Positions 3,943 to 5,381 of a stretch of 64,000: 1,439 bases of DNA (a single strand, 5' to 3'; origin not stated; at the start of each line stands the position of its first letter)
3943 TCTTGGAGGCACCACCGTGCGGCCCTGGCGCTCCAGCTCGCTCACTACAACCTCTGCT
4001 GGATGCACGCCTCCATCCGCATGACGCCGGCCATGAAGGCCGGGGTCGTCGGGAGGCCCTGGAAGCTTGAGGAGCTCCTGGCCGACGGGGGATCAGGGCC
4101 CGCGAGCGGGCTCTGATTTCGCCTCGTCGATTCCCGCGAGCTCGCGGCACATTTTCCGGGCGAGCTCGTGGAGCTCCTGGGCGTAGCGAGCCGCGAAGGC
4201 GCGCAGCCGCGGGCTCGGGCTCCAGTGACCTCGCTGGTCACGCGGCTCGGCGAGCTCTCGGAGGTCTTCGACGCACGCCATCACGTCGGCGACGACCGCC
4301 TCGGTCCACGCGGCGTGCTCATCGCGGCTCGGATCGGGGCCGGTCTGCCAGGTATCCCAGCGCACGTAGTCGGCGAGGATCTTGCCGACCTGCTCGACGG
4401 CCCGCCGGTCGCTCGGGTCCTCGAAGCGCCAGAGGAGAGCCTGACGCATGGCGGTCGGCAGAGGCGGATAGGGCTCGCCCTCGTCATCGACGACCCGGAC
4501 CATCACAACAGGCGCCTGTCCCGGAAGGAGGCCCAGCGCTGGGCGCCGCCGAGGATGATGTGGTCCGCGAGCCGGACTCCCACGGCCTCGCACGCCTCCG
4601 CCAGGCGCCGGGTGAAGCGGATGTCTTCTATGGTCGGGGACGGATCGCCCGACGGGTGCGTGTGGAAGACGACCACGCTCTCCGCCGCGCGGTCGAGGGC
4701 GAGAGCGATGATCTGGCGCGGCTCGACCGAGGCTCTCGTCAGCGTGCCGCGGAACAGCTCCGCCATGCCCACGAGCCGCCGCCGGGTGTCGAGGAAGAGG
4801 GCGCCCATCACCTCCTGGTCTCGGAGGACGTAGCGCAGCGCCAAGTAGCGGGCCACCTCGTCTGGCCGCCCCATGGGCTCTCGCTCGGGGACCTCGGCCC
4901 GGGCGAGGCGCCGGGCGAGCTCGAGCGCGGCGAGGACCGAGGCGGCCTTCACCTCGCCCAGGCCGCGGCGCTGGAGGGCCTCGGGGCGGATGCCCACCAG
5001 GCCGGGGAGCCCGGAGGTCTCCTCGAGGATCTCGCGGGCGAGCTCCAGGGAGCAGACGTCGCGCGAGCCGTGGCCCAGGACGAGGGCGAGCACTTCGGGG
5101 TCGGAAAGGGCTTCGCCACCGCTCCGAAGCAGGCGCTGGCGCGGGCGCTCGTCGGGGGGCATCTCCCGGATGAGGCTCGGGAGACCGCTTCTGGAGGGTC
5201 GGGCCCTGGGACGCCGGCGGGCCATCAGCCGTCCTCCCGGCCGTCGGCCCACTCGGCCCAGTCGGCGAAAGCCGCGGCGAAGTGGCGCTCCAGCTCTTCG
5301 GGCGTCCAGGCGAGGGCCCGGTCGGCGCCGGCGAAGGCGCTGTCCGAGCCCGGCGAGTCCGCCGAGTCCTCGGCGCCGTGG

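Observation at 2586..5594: Mobile-element-like insert between the two arrays: RHH protein, IS1-family element, and a translationally coupled hypA-radC-hypB operon diverging from the array 2 leader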

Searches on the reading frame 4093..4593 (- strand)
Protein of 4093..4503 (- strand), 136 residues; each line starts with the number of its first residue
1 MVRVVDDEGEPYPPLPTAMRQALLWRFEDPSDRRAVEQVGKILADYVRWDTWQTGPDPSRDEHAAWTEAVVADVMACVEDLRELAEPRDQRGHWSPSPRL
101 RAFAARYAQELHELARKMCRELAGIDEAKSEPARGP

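Call 5: search_protein_families(library=pfam, proteins=[window:4093-4503:-, window:4093-4593:-], max_evalue=0.1)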
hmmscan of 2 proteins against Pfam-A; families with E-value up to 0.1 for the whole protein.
window:4093-4503:- (136 aa): 0 families

window:4093-4593:- (166 aa): 0 families

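Call 9: search_protein_families(library=ncbifam, proteins=[window:4093-4503:-], max_evalue=0.1)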
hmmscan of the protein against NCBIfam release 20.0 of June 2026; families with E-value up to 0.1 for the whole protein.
window:4093-4503:- (136 aa): 0 families

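Call 10: search_protein_families(library=phrogs, proteins=[window:4093-4503:-], max_evalue=0.1)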
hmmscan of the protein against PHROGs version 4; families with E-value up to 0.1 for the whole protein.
window:4093-4503:- (136 aa): 0 families

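Call 11: search_protein_families(library=padloc, proteins=[window:4093-4503:-], max_evalue=0.1)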
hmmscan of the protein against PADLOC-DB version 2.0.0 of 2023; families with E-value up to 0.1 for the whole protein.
window:4093-4503:- (136 aa): 0 families

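Call 13: find_encoding_contigs(protein=window:4093-4503:-, flank=10000, max_places=10)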
Protein window:4093-4503:- (136 aa): no gene with exactly this product is on record in the collection.

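Call 15: find_homologous_proteins(query=window:4093-4503:-, max_evalue=0.001)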
Query window:4093-4503:- (136 aa): 1 proteins with E <= 0.001 among 93 candidates.
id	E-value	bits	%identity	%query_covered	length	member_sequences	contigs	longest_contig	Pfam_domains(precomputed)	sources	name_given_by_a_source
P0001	3.4e-70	253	82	100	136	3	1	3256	-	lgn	-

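Call 16: find_encoding_contigs(protein=P0001, flank=10000, max_places=10)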
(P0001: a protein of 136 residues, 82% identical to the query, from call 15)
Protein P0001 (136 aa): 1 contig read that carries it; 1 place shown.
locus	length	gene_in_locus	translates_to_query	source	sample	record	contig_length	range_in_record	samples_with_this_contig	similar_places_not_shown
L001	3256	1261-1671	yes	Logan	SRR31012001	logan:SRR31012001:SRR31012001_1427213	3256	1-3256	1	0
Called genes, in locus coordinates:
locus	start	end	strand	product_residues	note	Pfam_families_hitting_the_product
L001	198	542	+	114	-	-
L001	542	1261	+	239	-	PF20582:UPF0758_N, PF04002:RadC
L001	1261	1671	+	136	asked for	-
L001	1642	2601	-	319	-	-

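Call 56: search_protein_representatives(alignment_id=A1)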
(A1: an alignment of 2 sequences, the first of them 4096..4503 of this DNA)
Query: 2 sequences, 136 profile positions. Proteins with E-value up to 0.001 (for the whole library): 10; up to 1e-10: 4; up to 1e-30: 1. The best 10 are listed.
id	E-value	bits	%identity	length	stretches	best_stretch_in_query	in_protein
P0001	7.4e-86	301.2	-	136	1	1-136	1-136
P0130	7.6e-14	68.0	-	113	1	18-123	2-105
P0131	5.7e-13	65.2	-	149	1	13-122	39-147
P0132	5.4e-12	62.0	-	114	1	19-125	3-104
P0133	4.8e-09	52.4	-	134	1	15-126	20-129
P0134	1.5e-08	50.8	-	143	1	9-124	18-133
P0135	7.9e-06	42.0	-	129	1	6-118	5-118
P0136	1.7e-05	41.0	-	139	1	10-121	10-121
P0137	6.6e-04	35.8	-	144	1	12-56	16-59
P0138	8.2e-04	35.5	-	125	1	13-122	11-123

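Call 59: search_protein_families(library=pfam, alignment_id=A4, max_evalue=0.1)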
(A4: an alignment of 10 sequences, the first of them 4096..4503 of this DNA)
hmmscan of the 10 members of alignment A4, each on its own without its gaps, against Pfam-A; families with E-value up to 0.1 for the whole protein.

A. member 1, window:4096-4503:- (136 aa): 0 families

B. families by the number of members that match (of 10 scanned): 11 families
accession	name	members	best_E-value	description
PF25014.1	NET2A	1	0.0054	NET2A-like domain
PF05639.16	Pup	1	0.01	Pup-like protein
PF23742.1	VBS_C3G9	1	0.02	C3G9 VBS-like domain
PF25439.1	TPR_CFAP46_N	1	0.026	CFAP46, N-terminal TPR repeats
PF02720.22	DUF222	1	0.03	Domain of unknown function (DUF222)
PF09036.15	Bcr-Abl_Oligo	1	0.039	Bcr-Abl oncoprotein oligomerisation domain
PF06160.17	EzrA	1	0.052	Septation ring formation regulator, EzrA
PF17947.6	4HB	1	0.053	Four helical bundle domain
PF24531.2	ANC1_spectrin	1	0.054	Nuclear anchorage protein 1, spectrin repeat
PF24319.2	DUF7491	1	0.068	Coiled-coil region of unknown function (DUF7491)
PF16751.10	RsdA_SigD_bd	1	0.074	Anti-sigma-D factor RsdA to sigma factor binding region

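Call 65: predict_structure(alignment_id=A4)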
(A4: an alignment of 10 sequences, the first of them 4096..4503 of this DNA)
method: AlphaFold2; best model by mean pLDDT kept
length: 136 residues; sequences in the alignment: 10
mean_pLDDT: 66.4   pTM: 0.53
mean pLDDT of the five models: 66.4, 64.8, 64.7, 64.5, 60.7
residues with pLDDT >= 90: 6; 70-90: 52; 50-70: 51; < 50: 27
segments of 3 or more residues with pLDDT < 50: 1-14, 18-22
pLDDT, mean of each block of 10 residues (from residue 1): 37 47 52 65 62 66 79 83 75 64 87 88 69 49
secondary structure, 60 per line:
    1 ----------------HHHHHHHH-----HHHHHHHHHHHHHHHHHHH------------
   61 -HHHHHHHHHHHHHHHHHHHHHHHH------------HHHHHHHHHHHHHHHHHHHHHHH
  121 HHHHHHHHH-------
elements in order: H17-24 H30-48 H62-85 H98-129

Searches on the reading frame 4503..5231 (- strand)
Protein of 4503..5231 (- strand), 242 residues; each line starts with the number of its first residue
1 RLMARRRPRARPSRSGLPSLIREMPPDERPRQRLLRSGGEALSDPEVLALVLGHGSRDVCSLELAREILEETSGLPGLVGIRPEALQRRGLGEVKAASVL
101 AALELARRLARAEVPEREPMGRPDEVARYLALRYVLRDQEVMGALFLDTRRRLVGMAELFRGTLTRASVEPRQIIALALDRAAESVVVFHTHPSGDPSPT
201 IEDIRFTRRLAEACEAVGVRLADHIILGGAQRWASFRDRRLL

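Call 5: search_protein_families(library=pfam, proteins=[window:4503-5231:-], max_evalue=0.1)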
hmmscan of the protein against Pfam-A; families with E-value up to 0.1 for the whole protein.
window:4503-5231:- (242 aa): 3 families
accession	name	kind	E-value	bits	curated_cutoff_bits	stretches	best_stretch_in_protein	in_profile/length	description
PF04002.20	RadC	-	4.1e-34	117.6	22.1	1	122-240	3-120/121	RadC-like JAB domain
PF20582.4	UPF0758_N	-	1.2e-18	67.4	27.1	1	21-97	1-77/77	UPF0758 N-terminal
PF14464.11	Prok-JAB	-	8.6e-05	22.8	25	1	121-221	15-95/114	Prokaryotic homologs of the JAB domain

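Call 9: search_protein_families(library=ncbifam, proteins=[window:4503-5231:-], max_evalue=0.1)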
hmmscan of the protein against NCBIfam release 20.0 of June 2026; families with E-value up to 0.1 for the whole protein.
window:4503-5231:- (242 aa): 3 families
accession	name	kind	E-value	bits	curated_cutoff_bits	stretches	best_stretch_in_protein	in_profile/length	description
NF000642.1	PRK00024.1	equivalog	1.4e-59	201.3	180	1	31-241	1-211/212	RadC family protein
TIGR00608.1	radc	subfamily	8.5e-52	176.1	133.85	1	29-241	1-217/218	RadC family protein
TIGR02256.1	ICE_VC0181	hypoth_equivalog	0.019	14.9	127.6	1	189-241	79-126/131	conserved hypothetical protein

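Call 10: search_protein_families(library=phrogs, proteins=[window:4503-5231:-], max_evalue=0.1)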
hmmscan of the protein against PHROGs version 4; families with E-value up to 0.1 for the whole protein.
window:4503-5231:- (242 aa): 2 families
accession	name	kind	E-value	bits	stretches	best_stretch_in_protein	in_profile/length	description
phrog_10276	-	DNA, RNA and nucleotide metabolism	1.9e-29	103.6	1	100-239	7-150/153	DNA repair protein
phrog_5556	-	tail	0.024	15.5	1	182-212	79-109/148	tail protein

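Call 11: search_protein_families(library=padloc, proteins=[window:4503-5231:-], max_evalue=0.1)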
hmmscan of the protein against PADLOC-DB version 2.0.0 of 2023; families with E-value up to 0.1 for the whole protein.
window:4503-5231:- (242 aa): 4 families
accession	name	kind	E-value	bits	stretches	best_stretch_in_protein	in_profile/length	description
PDLC00892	JAB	-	0.014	13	1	177-213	83-119/174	JAB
PDLC00896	JAB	-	0.038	11.7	1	190-238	98-146/159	JAB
PDLC00900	JAB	-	0.041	12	1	185-216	89-120/159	JAB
PDLC00902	JAB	-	0.074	10.7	0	189-228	99-136/159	JAB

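Call 12: find_encoding_contigs(protein=window:4503-5231:-, flank=10000, max_places=10)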
Protein window:4503-5231:- (242 aa): no gene with exactly this product is on record in the collection.

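Call 97: search_solved_structures(query=window:4506-5225:-, max_evalue=0.001)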
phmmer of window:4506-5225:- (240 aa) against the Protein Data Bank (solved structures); distinct sequences matched with E-value up to 0.001: 1.
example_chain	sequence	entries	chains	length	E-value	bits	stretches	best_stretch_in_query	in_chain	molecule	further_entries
2qlc_A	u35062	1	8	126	2.9e-17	66.2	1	124-240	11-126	DNA repair protein radC homolog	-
